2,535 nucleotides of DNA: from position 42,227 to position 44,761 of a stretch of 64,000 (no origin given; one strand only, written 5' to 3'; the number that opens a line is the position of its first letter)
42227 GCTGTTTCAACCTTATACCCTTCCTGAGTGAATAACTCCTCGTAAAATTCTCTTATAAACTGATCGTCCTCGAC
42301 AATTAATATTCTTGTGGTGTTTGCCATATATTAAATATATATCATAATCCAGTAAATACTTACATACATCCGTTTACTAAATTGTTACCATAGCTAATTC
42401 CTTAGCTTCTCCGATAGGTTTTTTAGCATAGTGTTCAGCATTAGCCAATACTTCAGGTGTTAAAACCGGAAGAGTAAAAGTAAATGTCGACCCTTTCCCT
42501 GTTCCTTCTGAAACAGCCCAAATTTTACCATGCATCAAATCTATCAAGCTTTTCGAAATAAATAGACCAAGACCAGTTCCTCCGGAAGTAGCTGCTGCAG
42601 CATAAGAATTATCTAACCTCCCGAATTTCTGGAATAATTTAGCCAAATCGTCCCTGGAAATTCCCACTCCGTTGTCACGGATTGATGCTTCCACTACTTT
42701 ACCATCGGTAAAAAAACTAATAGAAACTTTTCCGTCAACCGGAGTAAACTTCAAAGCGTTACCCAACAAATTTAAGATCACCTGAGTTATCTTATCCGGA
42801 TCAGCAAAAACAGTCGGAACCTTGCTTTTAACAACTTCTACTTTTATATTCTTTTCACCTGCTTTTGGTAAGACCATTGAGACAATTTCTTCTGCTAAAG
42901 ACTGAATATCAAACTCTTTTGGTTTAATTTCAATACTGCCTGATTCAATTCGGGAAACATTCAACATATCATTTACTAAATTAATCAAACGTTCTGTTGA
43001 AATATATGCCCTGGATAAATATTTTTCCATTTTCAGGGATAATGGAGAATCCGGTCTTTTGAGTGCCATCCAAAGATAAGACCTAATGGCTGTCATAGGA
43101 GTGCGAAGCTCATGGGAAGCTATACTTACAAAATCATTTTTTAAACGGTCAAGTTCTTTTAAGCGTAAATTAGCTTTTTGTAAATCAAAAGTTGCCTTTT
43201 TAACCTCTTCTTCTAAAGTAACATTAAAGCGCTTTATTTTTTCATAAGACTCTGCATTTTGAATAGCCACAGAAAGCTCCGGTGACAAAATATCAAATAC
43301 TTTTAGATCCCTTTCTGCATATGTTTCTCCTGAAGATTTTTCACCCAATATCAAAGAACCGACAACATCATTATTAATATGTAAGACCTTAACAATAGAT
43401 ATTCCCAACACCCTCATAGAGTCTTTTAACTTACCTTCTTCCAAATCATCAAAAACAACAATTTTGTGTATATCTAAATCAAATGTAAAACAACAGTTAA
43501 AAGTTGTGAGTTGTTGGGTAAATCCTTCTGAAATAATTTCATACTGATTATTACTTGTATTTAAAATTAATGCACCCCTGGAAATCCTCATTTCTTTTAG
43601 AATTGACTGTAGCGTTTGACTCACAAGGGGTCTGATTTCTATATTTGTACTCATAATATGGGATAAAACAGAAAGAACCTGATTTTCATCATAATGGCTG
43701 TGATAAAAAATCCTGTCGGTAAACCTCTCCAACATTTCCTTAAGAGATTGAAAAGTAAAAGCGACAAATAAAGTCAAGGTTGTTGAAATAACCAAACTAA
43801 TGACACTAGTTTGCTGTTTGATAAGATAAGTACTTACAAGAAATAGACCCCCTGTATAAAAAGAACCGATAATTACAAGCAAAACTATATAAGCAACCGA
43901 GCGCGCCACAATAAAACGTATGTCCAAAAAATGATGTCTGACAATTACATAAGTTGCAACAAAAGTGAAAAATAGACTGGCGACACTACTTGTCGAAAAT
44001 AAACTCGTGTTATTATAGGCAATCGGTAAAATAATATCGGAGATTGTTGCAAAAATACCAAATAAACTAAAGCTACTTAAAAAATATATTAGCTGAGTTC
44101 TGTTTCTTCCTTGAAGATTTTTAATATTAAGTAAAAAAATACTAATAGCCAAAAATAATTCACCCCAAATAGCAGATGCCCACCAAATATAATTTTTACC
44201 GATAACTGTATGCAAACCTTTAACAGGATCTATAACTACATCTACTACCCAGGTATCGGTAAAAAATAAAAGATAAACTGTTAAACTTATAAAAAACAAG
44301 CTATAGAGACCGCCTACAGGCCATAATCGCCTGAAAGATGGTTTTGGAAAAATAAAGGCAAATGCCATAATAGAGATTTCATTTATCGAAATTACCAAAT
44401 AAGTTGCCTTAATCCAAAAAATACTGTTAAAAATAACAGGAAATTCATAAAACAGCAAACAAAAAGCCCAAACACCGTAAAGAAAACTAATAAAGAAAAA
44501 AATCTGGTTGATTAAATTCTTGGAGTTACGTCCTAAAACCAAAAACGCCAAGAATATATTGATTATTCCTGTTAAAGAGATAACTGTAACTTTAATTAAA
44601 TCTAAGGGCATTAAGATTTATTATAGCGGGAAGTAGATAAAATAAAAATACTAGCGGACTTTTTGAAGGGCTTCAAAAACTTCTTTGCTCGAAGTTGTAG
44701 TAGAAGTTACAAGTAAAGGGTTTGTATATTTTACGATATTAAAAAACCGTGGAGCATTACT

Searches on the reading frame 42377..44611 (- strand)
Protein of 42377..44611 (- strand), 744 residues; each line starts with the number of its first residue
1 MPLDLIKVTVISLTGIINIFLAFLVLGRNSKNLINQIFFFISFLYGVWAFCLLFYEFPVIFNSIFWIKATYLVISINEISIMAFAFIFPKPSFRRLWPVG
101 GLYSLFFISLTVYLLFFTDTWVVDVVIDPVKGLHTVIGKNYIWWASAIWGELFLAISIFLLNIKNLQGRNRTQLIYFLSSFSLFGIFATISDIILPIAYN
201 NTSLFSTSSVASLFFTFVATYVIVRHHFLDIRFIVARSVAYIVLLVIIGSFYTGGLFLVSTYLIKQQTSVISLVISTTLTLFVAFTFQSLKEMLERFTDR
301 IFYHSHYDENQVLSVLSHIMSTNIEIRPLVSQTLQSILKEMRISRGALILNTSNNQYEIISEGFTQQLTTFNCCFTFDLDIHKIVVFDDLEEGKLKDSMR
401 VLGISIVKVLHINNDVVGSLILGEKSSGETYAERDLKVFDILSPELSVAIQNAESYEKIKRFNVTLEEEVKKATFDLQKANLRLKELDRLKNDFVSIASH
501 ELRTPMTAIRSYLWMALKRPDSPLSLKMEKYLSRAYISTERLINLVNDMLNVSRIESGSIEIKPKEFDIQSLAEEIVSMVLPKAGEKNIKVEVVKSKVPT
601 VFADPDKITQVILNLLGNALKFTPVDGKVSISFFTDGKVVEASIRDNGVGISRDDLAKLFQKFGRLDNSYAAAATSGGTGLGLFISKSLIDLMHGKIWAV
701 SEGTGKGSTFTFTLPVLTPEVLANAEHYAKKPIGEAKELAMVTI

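Call 56: search_protein_families(library=ncbifam, proteins=[window:42377-44611:-], max_evalue=0.001)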
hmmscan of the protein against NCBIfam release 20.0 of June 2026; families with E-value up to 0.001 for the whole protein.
window:42377-44611:- (744 aa): 75 families (the best 25 are shown)
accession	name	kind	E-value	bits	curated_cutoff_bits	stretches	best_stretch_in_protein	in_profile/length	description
NF046044.1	PnpS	equivalog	1.7e-56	191.9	400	1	464-715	144-390/390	two-component system histidine kinase PnpS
NF033092.0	HK_WalK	equivalog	5.6e-54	183.7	725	1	486-716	367-594/594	cell wall metabolism sensor histidine kinase WalK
TIGR02956.1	TMAO_torS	equivalog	3.2e-52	177.8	676.5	1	458-727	435-693/967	TMAO reductase system sensor histidine kinase/response regulator TorS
NF038297.2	hybrid_HK_HrmK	equivalog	2.3e-50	171.9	725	1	289-727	36-468/607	hybrid histidine kinase/response regulator HrmK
TIGR02966.1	phoR_proteo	equivalog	8e-48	163.1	334.2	1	482-714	105-333/333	phosphate regulon sensor histidine kinase PhoR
NF047874.1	MASE3_PAS_HK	subfamily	7.4e-47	160.5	560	1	185-718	89-627/655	MASE3 domain-containing sensor histidine kinase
NF008318.0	PRK11107.1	equivalog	5.6e-45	153.8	890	1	475-726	277-528/920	two-component sensor histidine kinase BarA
NF006800.0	PRK09303.1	equivalog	3.2e-44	151.4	342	1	467-718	127-379/383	histidine kinase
NF041880.1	EPS_EpsF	equivalog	8e-43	146.6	900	1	478-715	261-492/492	response regulator EpsF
NF011874.0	PRK15347.1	equivalog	8.8e-41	139.8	852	1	463-718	370-616/921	two component system sensor kinase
NF047465.1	hybrid_HK_LvrA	exception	3.6e-40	137.8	1200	1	451-729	162-435/819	hybrid histidine kinase/response regulator LvrA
NF040691.1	MtrAB_MtrB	equivalog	4.6e-39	134.8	450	1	473-718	253-494/507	MtrAB system histidine kinase MtrB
NF008302.0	PRK11091.1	equivalog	8.3e-39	133.4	838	1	484-721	276-511/779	aerobic respiration two-component sensor histidine kinase ArcB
NF041947.1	LuxQ_Vibrio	equivalog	1.7e-38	132.1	1200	1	479-721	460-701/843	quorum-sensing autoinducer 2 sensor kinase/phosphatase LuxQ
NF033093.1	HK_VicK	exception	2.3e-38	132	680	1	488-716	206-435/448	cell wall metabolism sensor histidine kinase VicK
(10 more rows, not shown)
